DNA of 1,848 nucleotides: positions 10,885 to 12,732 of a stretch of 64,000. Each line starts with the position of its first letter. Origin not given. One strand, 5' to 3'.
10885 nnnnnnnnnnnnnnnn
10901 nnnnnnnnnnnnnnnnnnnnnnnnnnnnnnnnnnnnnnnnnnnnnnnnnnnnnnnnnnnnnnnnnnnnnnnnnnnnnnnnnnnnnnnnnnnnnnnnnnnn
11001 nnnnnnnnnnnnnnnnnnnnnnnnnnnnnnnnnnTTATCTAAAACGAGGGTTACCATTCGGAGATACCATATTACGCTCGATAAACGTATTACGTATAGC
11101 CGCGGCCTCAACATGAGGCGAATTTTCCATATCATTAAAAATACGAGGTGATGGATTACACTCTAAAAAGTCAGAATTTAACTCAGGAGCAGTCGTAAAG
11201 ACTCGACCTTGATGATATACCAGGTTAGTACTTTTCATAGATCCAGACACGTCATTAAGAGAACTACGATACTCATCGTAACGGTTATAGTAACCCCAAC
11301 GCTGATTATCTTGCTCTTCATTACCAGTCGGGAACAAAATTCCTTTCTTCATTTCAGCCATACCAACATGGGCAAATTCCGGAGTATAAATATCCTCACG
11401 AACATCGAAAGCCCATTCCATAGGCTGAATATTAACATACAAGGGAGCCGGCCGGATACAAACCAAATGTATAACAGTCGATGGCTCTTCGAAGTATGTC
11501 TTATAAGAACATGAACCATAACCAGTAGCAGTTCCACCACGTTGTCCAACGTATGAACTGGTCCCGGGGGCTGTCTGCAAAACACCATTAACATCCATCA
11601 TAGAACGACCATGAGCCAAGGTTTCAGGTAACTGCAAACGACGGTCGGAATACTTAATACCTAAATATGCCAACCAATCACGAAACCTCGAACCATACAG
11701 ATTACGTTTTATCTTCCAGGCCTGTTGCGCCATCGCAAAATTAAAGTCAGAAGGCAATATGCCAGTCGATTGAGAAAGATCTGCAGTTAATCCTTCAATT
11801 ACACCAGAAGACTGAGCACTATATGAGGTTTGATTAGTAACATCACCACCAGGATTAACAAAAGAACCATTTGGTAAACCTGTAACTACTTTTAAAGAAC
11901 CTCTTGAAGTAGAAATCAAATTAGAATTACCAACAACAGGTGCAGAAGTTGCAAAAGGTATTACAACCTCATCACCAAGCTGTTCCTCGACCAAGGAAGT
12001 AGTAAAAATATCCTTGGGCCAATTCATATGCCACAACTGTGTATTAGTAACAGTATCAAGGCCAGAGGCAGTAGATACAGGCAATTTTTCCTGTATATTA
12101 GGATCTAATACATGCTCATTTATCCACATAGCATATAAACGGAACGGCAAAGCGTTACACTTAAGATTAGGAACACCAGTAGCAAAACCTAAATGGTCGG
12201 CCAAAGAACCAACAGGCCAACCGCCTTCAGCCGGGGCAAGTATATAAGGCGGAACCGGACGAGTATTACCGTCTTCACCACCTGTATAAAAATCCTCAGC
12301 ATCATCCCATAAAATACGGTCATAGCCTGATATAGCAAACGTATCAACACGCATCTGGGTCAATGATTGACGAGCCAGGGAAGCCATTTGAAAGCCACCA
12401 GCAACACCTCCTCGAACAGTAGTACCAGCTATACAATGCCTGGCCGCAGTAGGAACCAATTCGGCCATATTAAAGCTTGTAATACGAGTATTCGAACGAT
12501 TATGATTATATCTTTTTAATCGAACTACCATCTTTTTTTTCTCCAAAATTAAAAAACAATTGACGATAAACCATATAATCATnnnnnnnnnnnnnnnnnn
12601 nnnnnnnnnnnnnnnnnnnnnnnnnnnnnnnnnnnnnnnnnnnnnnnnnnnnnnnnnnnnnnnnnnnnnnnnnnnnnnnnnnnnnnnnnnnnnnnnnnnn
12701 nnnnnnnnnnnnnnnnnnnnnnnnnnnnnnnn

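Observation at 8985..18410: Two identical head-to-tail copies of a 4698-bp Microviridae genome integrated in an alphaproteobacterium-like chromosome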

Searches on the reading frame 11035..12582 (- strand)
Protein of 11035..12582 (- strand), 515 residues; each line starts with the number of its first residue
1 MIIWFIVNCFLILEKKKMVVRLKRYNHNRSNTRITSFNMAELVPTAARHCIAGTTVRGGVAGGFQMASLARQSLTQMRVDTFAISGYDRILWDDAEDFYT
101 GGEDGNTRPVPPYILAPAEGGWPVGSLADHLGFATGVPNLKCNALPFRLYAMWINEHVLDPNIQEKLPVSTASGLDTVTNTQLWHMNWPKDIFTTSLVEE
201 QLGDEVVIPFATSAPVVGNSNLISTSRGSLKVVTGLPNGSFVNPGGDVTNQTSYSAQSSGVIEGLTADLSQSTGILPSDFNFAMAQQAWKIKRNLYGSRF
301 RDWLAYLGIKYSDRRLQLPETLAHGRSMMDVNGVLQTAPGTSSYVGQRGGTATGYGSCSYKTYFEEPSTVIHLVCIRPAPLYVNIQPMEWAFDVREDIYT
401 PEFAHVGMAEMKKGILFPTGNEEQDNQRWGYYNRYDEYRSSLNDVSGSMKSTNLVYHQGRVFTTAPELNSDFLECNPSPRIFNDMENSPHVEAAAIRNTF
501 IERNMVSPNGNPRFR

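Call 7: search_protein_families(library=pfam, proteins=[window:11035-12582:-], max_evalue=0.01)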
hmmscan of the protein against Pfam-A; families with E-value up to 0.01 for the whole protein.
window:11035-12582:- (515 aa): 1 family
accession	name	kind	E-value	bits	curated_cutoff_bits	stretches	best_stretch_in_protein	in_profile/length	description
PF02305.22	Phage_F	-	2.6e-57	195.2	25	1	21-506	7-494/501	Capsid protein (F protein)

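Call 8: search_protein_families(library=phrogs, proteins=[window:11035-12582:-], max_evalue=0.01)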
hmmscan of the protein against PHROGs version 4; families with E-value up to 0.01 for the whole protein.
window:11035-12582:- (515 aa): 1 family
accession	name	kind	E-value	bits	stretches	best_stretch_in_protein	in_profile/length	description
phrog_514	-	head and packaging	8.7e-91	306.1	1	20-505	20-507/531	major head protein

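Call 10: search_dna_similar(query=window:11035-12582:-, collection=phages, mode=protein, max_rows=30)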
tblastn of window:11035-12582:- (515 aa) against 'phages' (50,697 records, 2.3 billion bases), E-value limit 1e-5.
Records with a match: 3158; places in all: 3165; records where one place covers at least 80% of the query: 2234.
Best place of each record, by identity: 60-80% 1; <60% 3157.
By first word of the organism name: bajarodmic 975; Microviridae 830; Dulem 360; Blackfly 105; Microvirus 100; Dipodfec 91; Gokushovirus 86; Capybara 84; robinz 73; Tortoise 70; and 30 more.
By host as written in the record: - 1167; Peromyscus fraterculus 501; Ciona robusta 248; Varecia variegata 160; Austrosimulium ungulatum 105; Hydrochoerus hydrochaeris 84; Homo sapiens 79; Petroica australis 73; and 51 more.
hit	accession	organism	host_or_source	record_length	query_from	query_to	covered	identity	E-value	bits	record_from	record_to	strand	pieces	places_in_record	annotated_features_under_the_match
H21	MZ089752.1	Microvirus mar6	Marmota flaviventris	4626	20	514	96%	66.1%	0e+0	668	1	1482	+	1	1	major capsid protein | hypothetical protein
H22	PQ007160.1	bajarodmic virus 910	Neotoma bryanti feces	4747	22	514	96%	58.0%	0e+0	569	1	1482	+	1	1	major capsid protein | hypothetical protein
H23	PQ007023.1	bajarodmic virus 786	Dipodomys merriami feces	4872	22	514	96%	54.8%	1e-178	549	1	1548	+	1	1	major capsid protein | hypothetical protein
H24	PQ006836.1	bajarodmic virus 626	Chaetodipus arenarius feces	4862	22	514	96%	54.7%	1e-178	548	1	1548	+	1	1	major capsid protein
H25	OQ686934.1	Dipodfec virus UOA04_Rod_962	Dipodomys merriami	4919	22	514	96%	47.3%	1e-145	461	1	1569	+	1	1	major capsid protein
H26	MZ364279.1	robinz microvirus RP_139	Petroica australis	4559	22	511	95%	35.4%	8e-76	265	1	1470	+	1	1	major capsid protein | replication initiator protein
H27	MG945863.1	Microviridae sp.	fox feces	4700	23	512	95%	35.1%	4e-72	254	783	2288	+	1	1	similar to VP1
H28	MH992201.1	Apis mellifera associated microvirus 45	Apis mellifera linguistica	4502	14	511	97%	34.5%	5e-68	243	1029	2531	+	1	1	major capsid protein | replication initiator protein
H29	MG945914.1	Microviridae sp.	pig feces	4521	23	512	95%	34.7%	5e-69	246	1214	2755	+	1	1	similar to VP1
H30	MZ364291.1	robinz microvirus RP_172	Petroica australis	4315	37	510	92%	35.8%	2e-74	261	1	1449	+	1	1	major capsid protein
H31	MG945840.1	Microviridae sp.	parus feces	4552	7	511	98%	33.1%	6e-66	236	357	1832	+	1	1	similar to VP1 | similar to VP4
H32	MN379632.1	Chicken microvirus mg4_207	Gallus gallus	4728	13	513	97%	33.3%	3e-61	223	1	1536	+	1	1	major capsid protein | replication initiator protein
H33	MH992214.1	Apis mellifera associated microvirus 53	Apis mellifera linguistica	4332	22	511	95%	33.9%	3e-72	255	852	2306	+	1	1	major capsid protein | replication initiator protein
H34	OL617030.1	Flyfo microvirus Tbat2_144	Pteropus tonganus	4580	22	511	95%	33.9%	4e-72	254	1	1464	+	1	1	major capsid protein | replication initiator protein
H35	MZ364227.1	robinz microvirus RP_35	Petroica australis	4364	22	511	95%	33.9%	4e-64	231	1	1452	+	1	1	major capsid protein | replication initiator protein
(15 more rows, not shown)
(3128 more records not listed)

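Call 14: find_related_loci(query=window:11035-12582:-, collection=genome_contigs, flank=10000)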
Query window:11035-12582:- (515 aa) in genome_contigs; peptide patterns used: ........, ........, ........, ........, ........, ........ (x = any residue, [..] = any of these).
12 stretches matched a pattern, but none encodes a relative of the query by tblastn (E <= 1e-3).

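Call 16: find_encoding_contigs(protein=window:11035-12531:-, flank=10000, max_places=10)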
Protein window:11035-12531:- (498 aa): no gene with exactly this product is on record in the collection.

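Call 18: find_homologous_proteins(query=window:11035-12531:-, max_evalue=1e-30)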
Query window:11035-12531:- (498 aa): 191 proteins with E <= 1e-30 among 8000 candidates; the best 120 are listed.
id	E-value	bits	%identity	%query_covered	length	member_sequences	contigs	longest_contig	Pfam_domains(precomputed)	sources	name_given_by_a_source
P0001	0.0e+0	1162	100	100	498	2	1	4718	PF02305.23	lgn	-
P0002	1.2e-276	936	78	100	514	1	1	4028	PF02305.23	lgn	-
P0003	2.2e-276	935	78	100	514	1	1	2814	PF02305.23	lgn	-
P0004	1.3e-275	933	78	100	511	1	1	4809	PF02305.23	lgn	-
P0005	1.8e-274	929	78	100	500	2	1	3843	PF02305.23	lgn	-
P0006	4.4e-274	928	77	100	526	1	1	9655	PF02305.23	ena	-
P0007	4.5e-273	924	78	100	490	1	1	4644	PF02305.23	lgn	-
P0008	2.1e-257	873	74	100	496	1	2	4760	PF02305.23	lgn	-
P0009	5.4e-255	865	74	100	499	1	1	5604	PF02305.23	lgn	-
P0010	1.4e-251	854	73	100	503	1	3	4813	PF02305.23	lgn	-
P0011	3.0e-249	846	73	100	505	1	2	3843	PF02305.23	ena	-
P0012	1.6e-248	843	71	99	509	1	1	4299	PF02305.23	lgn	-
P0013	8.3e-247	838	71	100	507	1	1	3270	PF02305.23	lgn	-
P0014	8.4e-239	811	68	99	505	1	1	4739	PF02305.23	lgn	-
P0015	6.3e-237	805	68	99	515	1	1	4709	PF02305.23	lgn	-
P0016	2.1e-236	803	70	99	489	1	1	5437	PF02305.23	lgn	-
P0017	7.4e-236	802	69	99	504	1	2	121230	PF02305.23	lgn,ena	-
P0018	1.7e-235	800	69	99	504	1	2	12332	PF02305.23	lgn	-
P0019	8.7e-235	798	70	99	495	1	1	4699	PF02305.23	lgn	-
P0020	3.0e-234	796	68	99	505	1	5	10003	PF02305.23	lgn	-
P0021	1.1e-233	795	69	99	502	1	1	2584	PF02305.23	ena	-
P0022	2.4e-233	793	69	99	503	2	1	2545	PF02305.23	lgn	-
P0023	2.6e-233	793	68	99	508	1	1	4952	PF02305.23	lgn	-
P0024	3.2e-233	793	68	99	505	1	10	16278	PF02305.23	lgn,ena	-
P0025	3.5e-233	793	69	99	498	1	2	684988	PF02305.23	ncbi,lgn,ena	-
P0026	6.4e-233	792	68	99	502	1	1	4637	PF02305.23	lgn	-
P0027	8.5e-233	792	68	99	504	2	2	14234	PF02305.23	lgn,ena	-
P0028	2.0e-232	790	68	99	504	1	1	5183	PF02305.23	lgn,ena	-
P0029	1.3e-231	788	69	99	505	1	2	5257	PF02305.23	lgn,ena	-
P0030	1.5e-231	787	69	99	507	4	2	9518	PF02305.23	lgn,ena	-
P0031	2.7e-231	787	68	99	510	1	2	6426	PF02305.23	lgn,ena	-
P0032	1.9e-230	784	68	99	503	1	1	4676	PF02305.23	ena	-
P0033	3.2e-229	780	68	99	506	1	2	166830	PF02305.23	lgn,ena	-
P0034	8.7e-228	775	68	99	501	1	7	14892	PF02305.23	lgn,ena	-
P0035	2.0e-223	761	66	99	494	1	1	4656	PF02305.23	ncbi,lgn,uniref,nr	ncbi:major capsid protein [Microvirus mar6]|uniref:Major capsid protein n=1 Tax=Microvirus mar6 TaxI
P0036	5.2e-220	749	64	100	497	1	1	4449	PF02305.23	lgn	-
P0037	2.7e-219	747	64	100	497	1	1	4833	PF02305.23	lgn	-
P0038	1.4e-218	745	68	96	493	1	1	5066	PF02305.23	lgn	-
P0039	2.6e-218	744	64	99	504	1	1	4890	PF02305.23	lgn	-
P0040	2.6e-218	744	64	99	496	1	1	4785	PF02305.23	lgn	-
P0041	8.4e-213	726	61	100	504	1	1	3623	PF02305.23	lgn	-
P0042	4.9e-212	723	62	100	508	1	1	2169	PF02305.23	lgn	-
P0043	8.0e-211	719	63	99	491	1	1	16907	PF02305.23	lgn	-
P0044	8.6e-211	719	63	99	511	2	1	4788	PF02305.23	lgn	-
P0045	1.0e-210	719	62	99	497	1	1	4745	PF02305.23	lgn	-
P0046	2.0e-210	718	65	99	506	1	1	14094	PF02305.23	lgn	-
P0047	1.3e-209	715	60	99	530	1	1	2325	PF02305.23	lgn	-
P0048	7.2e-209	713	64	99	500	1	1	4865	PF02305.23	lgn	-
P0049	1.4e-208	712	61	100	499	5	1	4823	PF02305.23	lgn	-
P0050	2.0e-207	708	62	99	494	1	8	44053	PF02305.23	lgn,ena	-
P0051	2.4e-207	708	64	99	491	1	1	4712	PF02305.23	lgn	-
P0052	3.7e-207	707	61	99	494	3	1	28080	PF02305.23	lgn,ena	-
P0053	6.3e-207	706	60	99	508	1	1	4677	PF02305.23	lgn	-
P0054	1.1e-206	705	61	99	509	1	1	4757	PF02305.23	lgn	-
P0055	1.7e-206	705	62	99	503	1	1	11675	PF02305.23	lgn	-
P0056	1.9e-206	705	61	99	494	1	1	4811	PF02305.23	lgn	-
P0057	3.9e-206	704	61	99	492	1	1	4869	PF02305.23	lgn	-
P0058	5.4e-206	703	59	100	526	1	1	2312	PF02305.23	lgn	-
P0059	1.6e-205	702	62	99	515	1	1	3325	PF02305.23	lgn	-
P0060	3.4e-205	701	62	99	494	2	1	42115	PF02305.23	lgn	-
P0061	6.7e-204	696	62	99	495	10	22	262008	PF02305.23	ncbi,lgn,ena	-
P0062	9.3e-203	692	59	99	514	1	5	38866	PF02305.23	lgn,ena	-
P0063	2.0e-202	691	55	99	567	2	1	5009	PF02305.23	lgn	-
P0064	5.6e-202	690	61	99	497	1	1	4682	PF02305.23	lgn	-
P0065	1.8e-201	688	59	99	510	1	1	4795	PF02305.23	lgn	-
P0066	3.1e-201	687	60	99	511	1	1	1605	PF02305.23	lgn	-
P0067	4.0e-201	687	59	99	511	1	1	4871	PF02305.23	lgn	-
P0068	9.4e-201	686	62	56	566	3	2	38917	PF02305.23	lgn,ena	-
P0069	2.2e-200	685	60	99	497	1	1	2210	PF02305.23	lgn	-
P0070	1.4e-199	682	59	99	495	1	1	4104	PF02305.23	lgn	-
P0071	1.9e-199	682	58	99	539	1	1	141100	PF02305.23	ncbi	-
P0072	3.8e-199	681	59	99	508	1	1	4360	PF02305.23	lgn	-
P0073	4.9e-199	680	66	51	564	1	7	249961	PF02305.23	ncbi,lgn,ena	-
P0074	1.2e-196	672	59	99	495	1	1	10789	PF02305.23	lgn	-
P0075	2.0e-196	672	59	99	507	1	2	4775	PF02305.23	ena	-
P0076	2.0e-196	672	59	99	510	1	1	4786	PF02305.23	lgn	-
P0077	4.3e-196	671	58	99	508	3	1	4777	PF02305.23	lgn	-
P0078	2.4e-195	668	59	99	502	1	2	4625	PF02305.23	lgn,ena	-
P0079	1.4e-194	666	57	99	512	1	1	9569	PF02305.23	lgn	-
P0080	3.0e-191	655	57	99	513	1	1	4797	PF02305.23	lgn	-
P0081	2.3e-190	652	58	99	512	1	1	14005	PF02305.23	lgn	-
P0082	9.0e-187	640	57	99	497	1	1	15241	PF02305.23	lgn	-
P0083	5.1e-184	631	56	99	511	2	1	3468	PF02305.23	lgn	-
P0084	1.2e-181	623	49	99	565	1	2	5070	PF02305.23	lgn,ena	-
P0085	2.5e-180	618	56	99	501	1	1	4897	PF02305.23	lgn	-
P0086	9.4e-179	613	56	99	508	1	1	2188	PF02305.23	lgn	-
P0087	7.5e-177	607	55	99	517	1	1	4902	PF02305.23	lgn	-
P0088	3.5e-176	605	54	99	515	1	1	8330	PF02305.23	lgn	-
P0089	4.6e-175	601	55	99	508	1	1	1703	PF02305.23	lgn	-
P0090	2.7e-174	599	55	99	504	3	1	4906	PF02305.23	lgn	-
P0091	9.8e-174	597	54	99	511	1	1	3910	PF02305.23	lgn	-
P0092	8.7e-173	594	54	99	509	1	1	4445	PF02305.23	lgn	-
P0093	1.1e-172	593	55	99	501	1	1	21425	PF02305.23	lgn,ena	-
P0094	2.7e-172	592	55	99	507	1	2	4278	PF02305.23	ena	-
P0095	6.1e-172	591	54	99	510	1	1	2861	PF02305.23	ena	-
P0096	1.1e-171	590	50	99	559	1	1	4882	PF02305.23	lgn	-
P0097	1.4e-171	590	55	99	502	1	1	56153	PF02305.23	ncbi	-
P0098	1.8e-171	589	53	99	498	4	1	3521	PF02305.23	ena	-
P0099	1.9e-171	589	54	99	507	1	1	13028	PF02305.23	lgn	-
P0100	2.2e-171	589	53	99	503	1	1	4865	PF02305.23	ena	-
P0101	3.1e-171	589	50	99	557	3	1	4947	PF02305.23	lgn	-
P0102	3.2e-171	588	54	99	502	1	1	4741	PF02305.23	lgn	-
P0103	3.3e-171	588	55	99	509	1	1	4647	PF02305.23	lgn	-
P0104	4.5e-171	588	54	99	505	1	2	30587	PF02305.23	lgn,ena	-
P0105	7.6e-171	587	53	99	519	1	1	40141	PF02305.23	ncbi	-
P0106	1.3e-170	586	54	99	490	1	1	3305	PF02305.23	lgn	-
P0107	2.1e-170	586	54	99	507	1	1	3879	PF02305.23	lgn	-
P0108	1.1e-169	583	55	99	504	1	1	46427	PF02305.23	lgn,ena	-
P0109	4.3e-168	578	53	99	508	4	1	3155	PF02305.23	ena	-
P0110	1.1e-167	577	52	99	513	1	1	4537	PF02305.23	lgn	-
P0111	1.9e-167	576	53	99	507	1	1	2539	PF02305.23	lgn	-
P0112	2.8e-156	539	58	81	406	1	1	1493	PF02305.23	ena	-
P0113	2.1e-150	520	50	99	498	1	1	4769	PF02305.23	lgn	-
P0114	8.2e-149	515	47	99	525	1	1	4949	PF02305.23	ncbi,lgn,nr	ncbi:major capsid protein [Dipodfec virus UOA04_Rod_962]|nr:major capsid protein [Dipodfec virus UOA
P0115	4.3e-145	502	48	99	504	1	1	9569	PF02305.23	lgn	-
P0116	1.3e-144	501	45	99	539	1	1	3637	PF02305.23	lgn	-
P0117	1.6e-141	491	48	99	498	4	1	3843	PF02305.23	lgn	-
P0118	2.3e-140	487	47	99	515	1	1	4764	PF02305.23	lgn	-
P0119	9.2e-138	478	58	71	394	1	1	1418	PF02305.23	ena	-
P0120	3.0e-134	467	47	96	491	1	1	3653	PF02305.23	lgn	-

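Call 20: find_encoding_contigs(protein=P0001, flank=10000, max_places=6)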
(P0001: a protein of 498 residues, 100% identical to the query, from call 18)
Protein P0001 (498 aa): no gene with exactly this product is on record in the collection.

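Call 21: find_encoding_contigs(protein=P0025, flank=10000, max_places=6)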
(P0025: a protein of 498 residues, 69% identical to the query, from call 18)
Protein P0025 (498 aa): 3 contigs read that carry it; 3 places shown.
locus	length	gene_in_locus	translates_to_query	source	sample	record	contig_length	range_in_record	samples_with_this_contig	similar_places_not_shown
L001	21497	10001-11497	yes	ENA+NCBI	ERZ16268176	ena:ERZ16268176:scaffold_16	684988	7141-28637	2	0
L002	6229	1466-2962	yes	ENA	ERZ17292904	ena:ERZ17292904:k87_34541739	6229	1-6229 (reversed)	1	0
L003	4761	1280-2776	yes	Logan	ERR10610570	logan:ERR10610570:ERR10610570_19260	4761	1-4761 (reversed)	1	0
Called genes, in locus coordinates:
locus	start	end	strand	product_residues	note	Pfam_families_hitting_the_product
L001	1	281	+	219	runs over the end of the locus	PF01728:FtsJ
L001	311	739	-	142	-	PF00075:RNase_H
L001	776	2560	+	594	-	PF00456:Transketolase_N, PF13292:DXP_synthase_N, PF02779:Transket_pyr, PF22613:Transketolase_C_1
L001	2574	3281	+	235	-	PF01863:YgjP-like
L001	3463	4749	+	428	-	PF13393:tRNA-synt_His, PF00587:tRNA-synt_2b (weak), PF03129:HGTP_anticodon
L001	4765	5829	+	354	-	PF03462:PCRF, PF00472:RF-1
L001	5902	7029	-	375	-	-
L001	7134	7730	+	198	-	PF13189:Cytidylate_kin2 (faint), PF13238:AAA_18 (weak), PF13671:AAA_33 (weak), PF01202:SKI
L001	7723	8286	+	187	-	PF01741:MscL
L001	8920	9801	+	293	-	PF23343:REP_ORF2-G2P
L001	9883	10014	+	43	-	-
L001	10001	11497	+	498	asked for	PF02305:Phage_F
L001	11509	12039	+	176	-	-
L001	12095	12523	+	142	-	-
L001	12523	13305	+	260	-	-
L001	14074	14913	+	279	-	PF01479:S4, PF01728:FtsJ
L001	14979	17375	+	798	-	PF00133:tRNA-synt_1, PF09334:tRNA-synt_1g, PF13603:tRNA-synt_1_2, PF00133:tRNA-synt_1, PF08264:Anticodon_1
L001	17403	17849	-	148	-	PF02502:LacAB_rpiB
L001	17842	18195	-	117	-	PF04519:Bactofilin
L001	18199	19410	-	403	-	PF01551:Peptidase_M23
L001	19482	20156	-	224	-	PF02384:N6_Mtase (faint), PF05175:MTS, PF07021:MetW (faint), PF07669:Eco57I (weak), PF13649:Methyltransf_25, PF13847:Methyltransf_31, PF08241:Methyltransf_11 (weak), PF08242:Methyltransf_12 (weak), +1 more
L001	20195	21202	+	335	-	-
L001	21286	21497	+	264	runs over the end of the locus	PF00132:Hexapep, PF25087:GMPPB_C, PF25084:LbH_EIF2B (weak), PF00132:Hexapep (weak), PF13720:Acetyltransf_11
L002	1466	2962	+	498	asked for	PF02305:Phage_F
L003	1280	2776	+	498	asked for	PF02305:Phage_F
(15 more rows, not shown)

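Call 39: find_encoding_contigs(protein=P0006, flank=10000, max_places=4)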
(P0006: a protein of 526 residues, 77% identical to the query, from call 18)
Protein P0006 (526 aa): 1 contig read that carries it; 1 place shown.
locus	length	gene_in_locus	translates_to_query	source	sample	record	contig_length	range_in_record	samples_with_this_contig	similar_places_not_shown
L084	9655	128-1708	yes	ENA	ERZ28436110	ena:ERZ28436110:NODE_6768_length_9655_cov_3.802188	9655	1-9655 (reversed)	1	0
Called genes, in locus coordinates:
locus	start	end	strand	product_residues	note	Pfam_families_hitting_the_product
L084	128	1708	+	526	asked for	PF02305:Phage_F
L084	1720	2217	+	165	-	-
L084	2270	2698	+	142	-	-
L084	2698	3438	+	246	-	-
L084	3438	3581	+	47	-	-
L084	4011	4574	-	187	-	PF01741:MscL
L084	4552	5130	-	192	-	PF13189:Cytidylate_kin2 (faint), PF13238:AAA_18, PF13671:AAA_33 (weak), PF01202:SKI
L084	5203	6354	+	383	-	PF03797:Autotransporter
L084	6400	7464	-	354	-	PF03462:PCRF, PF00472:RF-1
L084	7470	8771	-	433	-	PF13393:tRNA-synt_His, PF00587:tRNA-synt_2b (weak), PF03129:HGTP_anticodon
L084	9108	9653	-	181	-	?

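Call 40: find_encoding_contigs(protein=P0079, flank=10000, max_places=4)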
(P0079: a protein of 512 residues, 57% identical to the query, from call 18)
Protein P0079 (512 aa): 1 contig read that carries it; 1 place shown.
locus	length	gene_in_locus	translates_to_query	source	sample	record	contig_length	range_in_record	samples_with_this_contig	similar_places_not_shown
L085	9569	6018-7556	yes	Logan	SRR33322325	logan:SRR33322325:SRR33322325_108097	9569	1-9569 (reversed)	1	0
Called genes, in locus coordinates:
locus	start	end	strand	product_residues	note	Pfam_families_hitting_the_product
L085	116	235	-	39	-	-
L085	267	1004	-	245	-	-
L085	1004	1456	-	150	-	-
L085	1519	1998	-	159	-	-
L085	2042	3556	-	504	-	PF02305:Phage_F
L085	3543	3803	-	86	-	-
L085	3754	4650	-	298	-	PF23343:REP_ORF2-G2P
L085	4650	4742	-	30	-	-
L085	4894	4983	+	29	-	-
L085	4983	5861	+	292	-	PF23343:REP_ORF2-G2P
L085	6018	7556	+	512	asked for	PF02305:Phage_F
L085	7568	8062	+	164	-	-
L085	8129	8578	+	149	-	-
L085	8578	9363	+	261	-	-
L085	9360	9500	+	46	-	-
